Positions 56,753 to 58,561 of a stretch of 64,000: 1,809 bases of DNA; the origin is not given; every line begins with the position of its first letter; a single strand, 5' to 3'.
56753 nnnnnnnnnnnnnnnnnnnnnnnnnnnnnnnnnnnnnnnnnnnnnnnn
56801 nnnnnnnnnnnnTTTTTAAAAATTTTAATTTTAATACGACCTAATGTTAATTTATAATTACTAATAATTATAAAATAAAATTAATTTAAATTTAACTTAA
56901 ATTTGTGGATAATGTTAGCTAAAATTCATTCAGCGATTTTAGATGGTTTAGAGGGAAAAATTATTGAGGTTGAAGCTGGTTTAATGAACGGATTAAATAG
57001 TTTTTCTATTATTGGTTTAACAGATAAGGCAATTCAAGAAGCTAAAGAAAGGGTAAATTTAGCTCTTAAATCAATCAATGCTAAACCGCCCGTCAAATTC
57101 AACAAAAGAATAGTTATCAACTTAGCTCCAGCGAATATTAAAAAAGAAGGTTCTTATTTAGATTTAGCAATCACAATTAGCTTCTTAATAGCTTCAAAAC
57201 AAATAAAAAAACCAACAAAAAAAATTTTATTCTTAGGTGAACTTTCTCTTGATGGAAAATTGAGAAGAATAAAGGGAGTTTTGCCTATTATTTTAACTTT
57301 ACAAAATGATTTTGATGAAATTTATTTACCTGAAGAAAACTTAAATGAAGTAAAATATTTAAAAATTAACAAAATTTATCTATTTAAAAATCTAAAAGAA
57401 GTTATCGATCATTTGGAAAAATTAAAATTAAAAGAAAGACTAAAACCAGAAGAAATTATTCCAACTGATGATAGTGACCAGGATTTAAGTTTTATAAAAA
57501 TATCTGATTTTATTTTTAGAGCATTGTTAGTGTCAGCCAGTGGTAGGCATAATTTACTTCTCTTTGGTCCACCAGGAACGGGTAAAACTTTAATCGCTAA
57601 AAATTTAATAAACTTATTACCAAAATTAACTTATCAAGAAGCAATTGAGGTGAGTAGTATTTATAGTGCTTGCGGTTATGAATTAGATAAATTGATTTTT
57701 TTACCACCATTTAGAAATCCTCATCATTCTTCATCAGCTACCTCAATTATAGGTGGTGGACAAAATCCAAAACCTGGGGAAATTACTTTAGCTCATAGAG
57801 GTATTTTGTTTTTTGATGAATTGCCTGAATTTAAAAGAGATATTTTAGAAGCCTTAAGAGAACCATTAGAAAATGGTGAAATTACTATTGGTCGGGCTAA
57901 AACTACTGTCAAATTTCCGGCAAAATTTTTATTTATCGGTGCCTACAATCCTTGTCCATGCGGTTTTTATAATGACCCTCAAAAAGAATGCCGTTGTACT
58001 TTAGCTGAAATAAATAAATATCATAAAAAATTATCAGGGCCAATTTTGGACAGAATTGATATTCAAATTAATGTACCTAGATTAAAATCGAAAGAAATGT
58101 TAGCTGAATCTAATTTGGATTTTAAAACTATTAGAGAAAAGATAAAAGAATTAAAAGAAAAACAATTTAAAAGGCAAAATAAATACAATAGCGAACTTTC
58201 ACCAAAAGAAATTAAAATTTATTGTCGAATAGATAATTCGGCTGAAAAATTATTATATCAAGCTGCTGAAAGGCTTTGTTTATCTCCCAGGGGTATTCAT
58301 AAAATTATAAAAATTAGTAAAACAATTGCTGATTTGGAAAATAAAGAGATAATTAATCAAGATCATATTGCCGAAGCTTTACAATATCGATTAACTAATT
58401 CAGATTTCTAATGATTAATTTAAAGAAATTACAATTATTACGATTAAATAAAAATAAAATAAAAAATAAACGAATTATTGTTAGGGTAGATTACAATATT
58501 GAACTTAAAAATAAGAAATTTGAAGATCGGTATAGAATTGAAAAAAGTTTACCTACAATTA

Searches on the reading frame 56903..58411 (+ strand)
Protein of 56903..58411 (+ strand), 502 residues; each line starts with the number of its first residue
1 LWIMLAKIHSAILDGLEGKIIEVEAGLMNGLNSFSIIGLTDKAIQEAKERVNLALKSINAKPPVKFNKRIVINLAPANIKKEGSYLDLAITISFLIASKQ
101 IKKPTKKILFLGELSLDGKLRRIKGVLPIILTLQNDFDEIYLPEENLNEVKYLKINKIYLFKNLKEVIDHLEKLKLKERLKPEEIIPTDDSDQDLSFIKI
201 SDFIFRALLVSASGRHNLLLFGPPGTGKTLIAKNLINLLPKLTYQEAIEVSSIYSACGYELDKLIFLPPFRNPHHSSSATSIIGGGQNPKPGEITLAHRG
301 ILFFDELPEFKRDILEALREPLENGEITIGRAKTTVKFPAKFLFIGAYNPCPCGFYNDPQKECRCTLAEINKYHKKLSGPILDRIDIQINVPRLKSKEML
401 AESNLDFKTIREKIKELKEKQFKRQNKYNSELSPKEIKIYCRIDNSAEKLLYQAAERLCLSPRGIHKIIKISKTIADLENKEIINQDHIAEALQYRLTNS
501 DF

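Call 68: search_protein_families(library=pfam, proteins=[window:56903-58411:+], max_evalue=0.00001)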
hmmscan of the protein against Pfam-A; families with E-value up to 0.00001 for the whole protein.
window:56903-58411:+ (502 aa): 7 families
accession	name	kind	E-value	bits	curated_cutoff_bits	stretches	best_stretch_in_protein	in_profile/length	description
PF01078.27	Mg_chelatase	-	1.3e-83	280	20.3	1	195-398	2-206/207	Magnesium chelatase, subunit ChlI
PF13541.12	ChlI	-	2.9e-34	118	27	1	23-146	1-121/121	Subunit ChlI of Mg-chelatase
PF13335.12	Mg_chelatase_C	-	3.3e-25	88.9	26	1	408-496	5-94/94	Magnesium chelatase, subunit ChlI C-terminal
PF07728.20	AAA_5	-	6.3e-10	39.6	22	0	298-352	66-125/139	AAA domain (dynein-related subfamily)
PF00493.29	MCM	-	6.2e-09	35.7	23.3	1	291-361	114-183/224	MCM P-loop domain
PF00004.35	AAA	-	4.3e-06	27.7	21.2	0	218-325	1-95/131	ATPase family associated with various cellular activities (AAA)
PF00158.32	Sigma54_activat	-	1e-05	25.8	20.2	0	212-333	19-129/168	Sigma-54 interaction domain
